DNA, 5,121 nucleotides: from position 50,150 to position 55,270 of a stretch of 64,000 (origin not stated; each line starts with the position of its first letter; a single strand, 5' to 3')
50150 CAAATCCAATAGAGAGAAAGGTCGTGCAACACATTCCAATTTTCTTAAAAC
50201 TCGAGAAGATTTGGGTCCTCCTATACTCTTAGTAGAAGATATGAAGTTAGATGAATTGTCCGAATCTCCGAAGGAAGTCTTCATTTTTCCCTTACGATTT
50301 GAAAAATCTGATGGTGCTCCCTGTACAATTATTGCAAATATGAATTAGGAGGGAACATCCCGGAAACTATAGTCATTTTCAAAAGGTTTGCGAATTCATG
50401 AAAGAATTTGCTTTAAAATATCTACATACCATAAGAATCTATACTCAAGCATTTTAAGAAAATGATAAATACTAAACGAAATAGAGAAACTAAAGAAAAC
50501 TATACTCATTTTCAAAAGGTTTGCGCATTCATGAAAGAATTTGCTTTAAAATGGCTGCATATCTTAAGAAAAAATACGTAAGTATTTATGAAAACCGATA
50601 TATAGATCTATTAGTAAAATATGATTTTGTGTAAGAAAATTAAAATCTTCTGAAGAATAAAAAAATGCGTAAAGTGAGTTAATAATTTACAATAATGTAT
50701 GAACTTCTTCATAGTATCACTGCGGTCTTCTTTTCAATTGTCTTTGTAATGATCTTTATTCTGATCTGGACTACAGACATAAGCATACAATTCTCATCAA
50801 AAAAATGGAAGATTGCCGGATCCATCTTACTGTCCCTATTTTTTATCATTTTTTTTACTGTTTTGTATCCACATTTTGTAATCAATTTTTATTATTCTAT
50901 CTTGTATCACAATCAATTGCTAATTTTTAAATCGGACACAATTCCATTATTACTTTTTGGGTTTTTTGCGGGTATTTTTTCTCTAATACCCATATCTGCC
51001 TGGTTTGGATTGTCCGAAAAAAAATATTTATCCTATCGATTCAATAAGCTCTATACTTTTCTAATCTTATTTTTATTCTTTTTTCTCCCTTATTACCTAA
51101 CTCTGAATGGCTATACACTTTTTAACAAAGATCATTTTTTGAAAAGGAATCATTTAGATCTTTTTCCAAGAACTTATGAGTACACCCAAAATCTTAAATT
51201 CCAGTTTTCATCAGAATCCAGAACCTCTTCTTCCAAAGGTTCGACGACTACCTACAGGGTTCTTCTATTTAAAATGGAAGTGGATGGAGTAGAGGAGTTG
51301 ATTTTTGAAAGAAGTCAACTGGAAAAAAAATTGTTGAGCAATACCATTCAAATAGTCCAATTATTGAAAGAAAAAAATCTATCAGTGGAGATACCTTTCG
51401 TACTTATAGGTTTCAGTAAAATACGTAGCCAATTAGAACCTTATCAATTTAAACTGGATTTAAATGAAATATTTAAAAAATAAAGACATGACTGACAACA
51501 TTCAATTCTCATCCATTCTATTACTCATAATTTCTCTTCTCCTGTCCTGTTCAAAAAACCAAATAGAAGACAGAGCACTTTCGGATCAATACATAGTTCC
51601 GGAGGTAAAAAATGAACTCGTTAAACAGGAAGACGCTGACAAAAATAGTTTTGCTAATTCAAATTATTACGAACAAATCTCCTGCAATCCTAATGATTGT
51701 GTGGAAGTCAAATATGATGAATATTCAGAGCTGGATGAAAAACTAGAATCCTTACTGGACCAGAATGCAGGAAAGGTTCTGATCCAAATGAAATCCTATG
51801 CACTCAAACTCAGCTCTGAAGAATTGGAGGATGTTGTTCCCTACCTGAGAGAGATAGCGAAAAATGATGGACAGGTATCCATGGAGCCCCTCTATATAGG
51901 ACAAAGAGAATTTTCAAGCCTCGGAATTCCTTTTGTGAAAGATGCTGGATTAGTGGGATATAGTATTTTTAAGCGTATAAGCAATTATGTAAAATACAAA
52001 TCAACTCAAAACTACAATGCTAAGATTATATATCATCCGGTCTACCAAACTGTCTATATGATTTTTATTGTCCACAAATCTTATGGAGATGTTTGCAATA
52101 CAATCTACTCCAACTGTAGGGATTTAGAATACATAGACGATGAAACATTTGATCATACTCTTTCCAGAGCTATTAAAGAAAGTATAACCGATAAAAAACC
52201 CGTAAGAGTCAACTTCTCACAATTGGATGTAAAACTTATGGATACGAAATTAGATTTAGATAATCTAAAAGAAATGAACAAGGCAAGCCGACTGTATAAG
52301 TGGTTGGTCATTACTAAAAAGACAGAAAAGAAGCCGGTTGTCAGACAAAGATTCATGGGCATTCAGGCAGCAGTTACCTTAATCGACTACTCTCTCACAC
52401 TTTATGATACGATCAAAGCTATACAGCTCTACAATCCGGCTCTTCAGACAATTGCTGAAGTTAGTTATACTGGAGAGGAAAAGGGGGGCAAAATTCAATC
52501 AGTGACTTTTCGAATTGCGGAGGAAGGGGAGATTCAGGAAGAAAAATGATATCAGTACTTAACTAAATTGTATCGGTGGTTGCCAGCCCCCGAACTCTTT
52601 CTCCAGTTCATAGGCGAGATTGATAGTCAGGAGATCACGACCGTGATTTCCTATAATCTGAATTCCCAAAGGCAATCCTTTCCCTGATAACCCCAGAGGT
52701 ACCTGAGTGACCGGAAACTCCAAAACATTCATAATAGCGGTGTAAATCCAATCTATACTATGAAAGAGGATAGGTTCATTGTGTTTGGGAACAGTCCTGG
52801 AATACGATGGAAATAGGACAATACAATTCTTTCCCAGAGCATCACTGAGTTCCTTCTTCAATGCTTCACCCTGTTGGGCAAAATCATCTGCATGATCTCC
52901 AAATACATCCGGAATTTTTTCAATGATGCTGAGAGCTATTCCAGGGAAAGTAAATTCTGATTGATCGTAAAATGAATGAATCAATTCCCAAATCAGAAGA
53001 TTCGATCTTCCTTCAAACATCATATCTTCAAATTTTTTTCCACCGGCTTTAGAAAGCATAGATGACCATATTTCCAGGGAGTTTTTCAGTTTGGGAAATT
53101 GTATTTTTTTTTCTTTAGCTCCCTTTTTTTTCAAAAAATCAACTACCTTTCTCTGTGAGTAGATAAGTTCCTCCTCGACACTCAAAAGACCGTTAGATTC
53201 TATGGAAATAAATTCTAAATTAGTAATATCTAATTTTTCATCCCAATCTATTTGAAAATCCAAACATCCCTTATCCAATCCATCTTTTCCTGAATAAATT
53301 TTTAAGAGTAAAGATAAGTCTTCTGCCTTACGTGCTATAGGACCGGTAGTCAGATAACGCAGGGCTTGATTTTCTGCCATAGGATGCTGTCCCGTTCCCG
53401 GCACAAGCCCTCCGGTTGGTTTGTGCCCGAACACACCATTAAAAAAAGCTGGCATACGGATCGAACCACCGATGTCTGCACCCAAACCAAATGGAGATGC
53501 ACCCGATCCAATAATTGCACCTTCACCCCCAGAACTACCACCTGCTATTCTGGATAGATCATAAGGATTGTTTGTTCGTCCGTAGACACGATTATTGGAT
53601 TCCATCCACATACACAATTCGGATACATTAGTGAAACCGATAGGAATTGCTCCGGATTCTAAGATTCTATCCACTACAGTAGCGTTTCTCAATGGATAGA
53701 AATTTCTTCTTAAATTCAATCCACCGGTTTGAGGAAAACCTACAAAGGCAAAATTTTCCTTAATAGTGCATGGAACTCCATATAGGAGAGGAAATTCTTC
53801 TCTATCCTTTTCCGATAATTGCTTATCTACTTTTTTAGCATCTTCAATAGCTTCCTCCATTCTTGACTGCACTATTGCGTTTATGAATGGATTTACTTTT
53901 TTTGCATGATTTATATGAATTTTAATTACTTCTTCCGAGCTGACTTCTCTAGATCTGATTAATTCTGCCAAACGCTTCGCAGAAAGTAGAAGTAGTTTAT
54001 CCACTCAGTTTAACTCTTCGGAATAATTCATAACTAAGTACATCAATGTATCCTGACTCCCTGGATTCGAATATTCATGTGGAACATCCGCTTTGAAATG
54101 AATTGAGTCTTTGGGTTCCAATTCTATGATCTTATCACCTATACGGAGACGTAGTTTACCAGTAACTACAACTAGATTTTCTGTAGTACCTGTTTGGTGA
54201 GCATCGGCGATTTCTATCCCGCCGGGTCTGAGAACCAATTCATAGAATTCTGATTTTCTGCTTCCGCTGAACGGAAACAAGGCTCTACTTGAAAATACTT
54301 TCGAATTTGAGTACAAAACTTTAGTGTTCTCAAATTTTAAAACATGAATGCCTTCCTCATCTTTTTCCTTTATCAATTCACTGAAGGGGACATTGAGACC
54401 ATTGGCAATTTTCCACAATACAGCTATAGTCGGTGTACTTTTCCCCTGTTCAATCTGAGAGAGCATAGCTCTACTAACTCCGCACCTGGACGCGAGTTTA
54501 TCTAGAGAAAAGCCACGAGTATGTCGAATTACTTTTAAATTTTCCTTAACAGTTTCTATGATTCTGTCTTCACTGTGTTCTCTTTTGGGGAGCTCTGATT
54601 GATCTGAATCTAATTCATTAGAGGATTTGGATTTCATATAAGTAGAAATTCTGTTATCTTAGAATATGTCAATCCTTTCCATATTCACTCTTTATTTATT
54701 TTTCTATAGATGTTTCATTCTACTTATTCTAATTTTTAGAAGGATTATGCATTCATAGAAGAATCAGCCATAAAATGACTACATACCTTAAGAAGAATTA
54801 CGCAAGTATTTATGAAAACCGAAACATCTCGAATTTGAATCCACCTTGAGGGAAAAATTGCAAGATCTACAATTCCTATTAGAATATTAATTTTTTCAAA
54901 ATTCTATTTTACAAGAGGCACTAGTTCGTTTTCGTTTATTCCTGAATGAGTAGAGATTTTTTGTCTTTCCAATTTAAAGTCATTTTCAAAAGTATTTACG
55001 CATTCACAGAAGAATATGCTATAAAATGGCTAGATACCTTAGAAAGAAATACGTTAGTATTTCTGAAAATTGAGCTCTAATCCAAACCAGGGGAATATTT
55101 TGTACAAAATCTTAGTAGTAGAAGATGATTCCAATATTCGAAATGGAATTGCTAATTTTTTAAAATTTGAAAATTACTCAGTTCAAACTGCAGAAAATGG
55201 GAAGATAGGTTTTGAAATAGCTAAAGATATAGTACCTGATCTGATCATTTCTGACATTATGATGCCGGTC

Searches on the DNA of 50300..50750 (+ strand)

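Call 67: search_rna_families(source=window, start=50300, end=50750, threshold=evalue, max_evalue=1)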
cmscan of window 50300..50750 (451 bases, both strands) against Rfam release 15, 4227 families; matches with E-value up to 1: 0.
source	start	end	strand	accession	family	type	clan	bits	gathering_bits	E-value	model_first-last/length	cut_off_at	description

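Call 74: search_dna_similar(query=window:50360-50690:+, collection=phages, mode=distant, max_evalue=0.001)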
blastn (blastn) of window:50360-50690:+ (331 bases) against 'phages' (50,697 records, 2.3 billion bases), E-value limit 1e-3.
No match.

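Call 75: search_dna_similar(query=window:50360-50690:+, collection=plasmids, mode=distant, max_evalue=0.001)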
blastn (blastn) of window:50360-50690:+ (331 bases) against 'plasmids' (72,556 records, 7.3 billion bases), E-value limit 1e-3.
No match.

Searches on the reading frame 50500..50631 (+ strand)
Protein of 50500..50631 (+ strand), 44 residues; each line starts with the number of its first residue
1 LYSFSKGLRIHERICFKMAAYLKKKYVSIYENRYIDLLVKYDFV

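Call 50: find_homologous_proteins(query=A3, max_evalue=10)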
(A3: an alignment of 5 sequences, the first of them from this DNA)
Query A3 (5 sequences) (44 aa, profile of the alignment): 3 proteins with E <= 10 among 6 candidates.
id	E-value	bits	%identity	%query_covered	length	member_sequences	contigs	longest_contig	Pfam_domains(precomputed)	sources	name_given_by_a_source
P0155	6.8e-16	75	51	84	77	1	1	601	-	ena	-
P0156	1.4e-14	71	51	89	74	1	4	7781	-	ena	-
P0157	1.5e-2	33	78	41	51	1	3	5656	-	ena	-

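Call 52: find_encoding_contigs(protein=P0156, flank=10000, max_places=6)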
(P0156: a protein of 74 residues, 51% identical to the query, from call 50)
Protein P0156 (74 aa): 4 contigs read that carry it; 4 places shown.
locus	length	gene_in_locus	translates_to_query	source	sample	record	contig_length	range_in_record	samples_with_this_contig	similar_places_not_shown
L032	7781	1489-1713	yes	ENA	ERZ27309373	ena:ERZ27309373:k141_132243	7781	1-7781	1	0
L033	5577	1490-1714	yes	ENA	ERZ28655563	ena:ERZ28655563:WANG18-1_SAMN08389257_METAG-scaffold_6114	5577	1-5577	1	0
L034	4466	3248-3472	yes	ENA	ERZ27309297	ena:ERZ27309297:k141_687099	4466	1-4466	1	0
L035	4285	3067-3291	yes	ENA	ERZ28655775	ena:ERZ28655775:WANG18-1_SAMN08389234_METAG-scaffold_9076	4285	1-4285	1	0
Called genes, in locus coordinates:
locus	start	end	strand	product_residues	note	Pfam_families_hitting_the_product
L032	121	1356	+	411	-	PF00072:Response_reg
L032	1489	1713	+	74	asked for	-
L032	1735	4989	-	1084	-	PF07695:7TMR-DISM_7TM, PF01590:GAF (faint), PF13185:GAF_2 (faint), PF00211:Guanylate_cyc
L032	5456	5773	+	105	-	-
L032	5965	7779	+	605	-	?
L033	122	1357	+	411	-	PF00072:Response_reg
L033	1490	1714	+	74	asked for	-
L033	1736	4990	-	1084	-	PF07695:7TMR-DISM_7TM, PF01590:GAF (faint), PF13185:GAF_2 (faint), PF00211:Guanylate_cyc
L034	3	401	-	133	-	?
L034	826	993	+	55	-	-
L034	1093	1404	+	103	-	PF06865:Ppnp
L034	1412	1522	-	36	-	-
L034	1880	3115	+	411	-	PF00072:Response_reg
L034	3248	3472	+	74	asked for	-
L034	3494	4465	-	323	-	?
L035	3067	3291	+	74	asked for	-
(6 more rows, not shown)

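Call 53: find_encoding_contigs(protein=P0157, flank=10000, max_places=6)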
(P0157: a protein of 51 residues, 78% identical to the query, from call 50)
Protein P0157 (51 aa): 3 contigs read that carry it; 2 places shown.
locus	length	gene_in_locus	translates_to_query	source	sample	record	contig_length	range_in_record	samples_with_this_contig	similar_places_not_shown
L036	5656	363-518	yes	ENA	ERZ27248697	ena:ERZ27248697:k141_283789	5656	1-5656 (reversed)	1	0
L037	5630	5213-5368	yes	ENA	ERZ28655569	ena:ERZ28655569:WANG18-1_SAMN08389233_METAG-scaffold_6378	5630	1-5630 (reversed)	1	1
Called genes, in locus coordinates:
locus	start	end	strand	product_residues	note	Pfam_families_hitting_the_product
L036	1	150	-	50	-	?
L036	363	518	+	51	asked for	-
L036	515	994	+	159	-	PF21549:PRDM2_PR (faint), PF00856:SET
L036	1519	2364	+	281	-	PF00669:Flagellin_N, PF00700:Flagellin_C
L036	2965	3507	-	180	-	-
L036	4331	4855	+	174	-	-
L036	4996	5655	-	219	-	?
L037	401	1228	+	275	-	PF09851:SHOCT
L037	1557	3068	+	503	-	PF19412:DUF5982, PF01103:Omp85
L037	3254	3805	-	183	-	-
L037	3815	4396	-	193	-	-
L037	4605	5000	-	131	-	-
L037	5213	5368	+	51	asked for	-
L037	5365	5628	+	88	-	?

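Call 54: find_encoding_contigs(protein=P0155, flank=10000, max_places=6)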
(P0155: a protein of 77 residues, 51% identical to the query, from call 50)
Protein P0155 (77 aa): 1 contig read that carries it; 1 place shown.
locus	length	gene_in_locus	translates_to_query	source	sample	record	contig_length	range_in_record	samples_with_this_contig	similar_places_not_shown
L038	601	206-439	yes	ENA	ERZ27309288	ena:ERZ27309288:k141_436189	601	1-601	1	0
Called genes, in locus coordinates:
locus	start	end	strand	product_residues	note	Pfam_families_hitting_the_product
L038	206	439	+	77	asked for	-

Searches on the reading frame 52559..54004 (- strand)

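Call 16: search_protein_families(library=pfam, proteins=[window:52559-54004:-])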
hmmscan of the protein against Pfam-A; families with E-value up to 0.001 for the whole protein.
window:52559-54004:- (481 aa): 1 family
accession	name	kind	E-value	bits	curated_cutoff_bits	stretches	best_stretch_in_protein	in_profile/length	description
PF01425.27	Amidase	-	2.1e-80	271.4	27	1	25-457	1-441/445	Amidase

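Call 17: search_protein_families(library=ncbifam, proteins=[window:52559-54004:-])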
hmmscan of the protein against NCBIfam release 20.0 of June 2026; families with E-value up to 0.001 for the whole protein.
window:52559-54004:- (481 aa): 26 families (the best 25 are shown)
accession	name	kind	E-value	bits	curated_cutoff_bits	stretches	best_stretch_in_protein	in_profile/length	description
NF004816.0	PRK06170.1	equivalog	3.3e-80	270.1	503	2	6-331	11-339/493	amidase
NF005687.0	PRK07487.1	subfamily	5.9e-68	229.8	428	1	3-328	4-324/468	amidase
NF005686.0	PRK07486.1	subfamily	1.6e-59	201.9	465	2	2-301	9-308/486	amidase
NF005688.0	PRK07488.1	equivalog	4.6e-58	197.3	532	1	3-242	7-239/474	indoleacetamide hydrolase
TIGR00132.1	gatA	equivalog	1.8e-56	191.8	481.1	2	13-313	2-296/466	Asp-tRNA(Asn)/Glu-tRNA(Gln) amidotransferase subunit GatA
NF006631.0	PRK09201.1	equivalog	7.6e-53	179.9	461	2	6-249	6-244/466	AtzE family amidohydrolase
NF004815.0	PRK06169.1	equivalog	1.1e-51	175.9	506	2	5-337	8-335/471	amidase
TIGR02715.1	amido_AtzE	subfamily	5.1e-51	174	425.75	1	12-252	5-240/452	AtzE family amidohydrolase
NF005450.0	PRK07042.1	equivalog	2.2e-50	171.5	458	2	2-302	2-295/464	amidase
NF005565.0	PRK07235.1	subfamily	4.7e-45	154.2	545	1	73-317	87-332/506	amidase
NF004717.0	PRK06061.1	equivalog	1e-42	146.5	498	2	11-244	21-246/483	amidase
NF005899.0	PRK07869.1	equivalog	1.4e-41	142.8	418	2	7-225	15-222/471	amidase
NF009119.0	PRK12470.1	equivalog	1.8e-41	142.6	498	1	9-243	11-237/462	amidase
NF005099.0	PRK06529.1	equivalog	2.6e-38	132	505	2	9-202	6-192/484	amidase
TIGR02713.1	allophanate_hyd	equivalog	5.6e-38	130.8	511.05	1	49-469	9-411/563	allophanate hydrolase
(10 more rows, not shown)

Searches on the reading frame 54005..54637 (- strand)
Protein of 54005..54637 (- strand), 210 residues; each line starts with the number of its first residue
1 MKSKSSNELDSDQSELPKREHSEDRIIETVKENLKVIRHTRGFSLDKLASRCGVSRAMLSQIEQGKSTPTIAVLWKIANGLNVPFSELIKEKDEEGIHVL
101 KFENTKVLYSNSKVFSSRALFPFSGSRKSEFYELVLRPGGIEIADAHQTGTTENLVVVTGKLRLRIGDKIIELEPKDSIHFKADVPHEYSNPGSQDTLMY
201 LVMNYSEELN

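Call 16: search_protein_families(library=pfam, proteins=[window:54005-54637:-])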
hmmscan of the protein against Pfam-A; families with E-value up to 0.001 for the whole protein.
window:54005-54637:- (210 aa): 5 families
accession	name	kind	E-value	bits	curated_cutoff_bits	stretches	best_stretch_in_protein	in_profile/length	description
PF01381.28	HTH_3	-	8.7e-14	51.7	23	1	38-88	5-55/55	Helix-turn-helix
PF07883.17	Cupin_2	-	7.6e-12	45.2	27.2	1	135-202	4-69/70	Cupin domain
PF12844.13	HTH_19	-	2.8e-10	40.4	30.2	1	32-94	2-64/64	Helix-turn-helix domain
PF13560.12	HTH_31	-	1.7e-08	35.1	27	1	34-84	6-57/64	Helix-turn-helix domain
PF13443.12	HTH_26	-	4e-08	33.8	22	1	33-90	1-59/63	Cro/C1-type HTH DNA-binding domain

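Call 17: search_protein_families(library=ncbifam, proteins=[window:54005-54637:-])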
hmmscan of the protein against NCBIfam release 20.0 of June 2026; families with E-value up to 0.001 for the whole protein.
window:54005-54637:- (210 aa): 13 families
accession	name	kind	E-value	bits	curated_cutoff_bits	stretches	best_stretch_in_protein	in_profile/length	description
NF006015.0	PRK08154.1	subfamily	1.6e-13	50.5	204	1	4-97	5-98/314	anaerobic benzoate catabolism transcriptional regulator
NF041951.1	phage_RstR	subfamily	6.7e-12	45.6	80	1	30-104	3-80/108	RstR family transcriptional repressor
NF007408.0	PRK09943.1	equivalog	3.2e-11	43.1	211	1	31-195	9-172/185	HTH-type transcriptional regulator PuuR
TIGR00270.2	TIGR00270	equivalog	3.3e-08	33.5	110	1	16-95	62-141/159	multiprotein bridging factor aMBF1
NF010465.0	PRK13890.1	equivalog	3.9e-08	33.4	96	1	36-94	12-70/121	conjugal transfer protein TrbA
NF046032.1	TransRegSlrRBacil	equivalog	5.9e-08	32.9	250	1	34-90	6-63/149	HTH-type transcriptional regulator SlrR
NF047948.1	male_kill_WMK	equivalog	8.1e-08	32.1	300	1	19-95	153-228/300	WO male-killing family protein Wmk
NF003162.0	PRK04140.1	equivalog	3.7e-07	29.5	263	1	32-90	129-187/317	transcriptional regulator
TIGR03070.1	couple_hipB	subfamily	5.6e-06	26.2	71.65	1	34-82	7-55/58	type II toxin-antitoxin system Y4mF family antitoxin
NF007271.0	PRK09726.1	equivalog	2.8e-05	24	79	1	32-85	15-68/88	type II toxin-antitoxin system antitoxin HipB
NF041677.1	trans_regClgR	equivalog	0.0001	22.3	170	1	28-95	7-74/113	transcriptional regulator ClgR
NF052239.1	antitox_spr1629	equivalog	0.00015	21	335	1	32-112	5-83/377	spr1629 family repressor/antitoxin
NF041575.1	antitoxPezA_Strep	equivalog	0.0008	19.4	290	0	30-91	2-63/158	type II toxin-antitoxin system antitoxin PezA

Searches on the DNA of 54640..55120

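Call 68: search_rna_families(source=window, start=54640, end=55120, threshold=evalue, max_evalue=1)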
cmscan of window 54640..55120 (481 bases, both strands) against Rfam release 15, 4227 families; matches with E-value up to 1: 0.
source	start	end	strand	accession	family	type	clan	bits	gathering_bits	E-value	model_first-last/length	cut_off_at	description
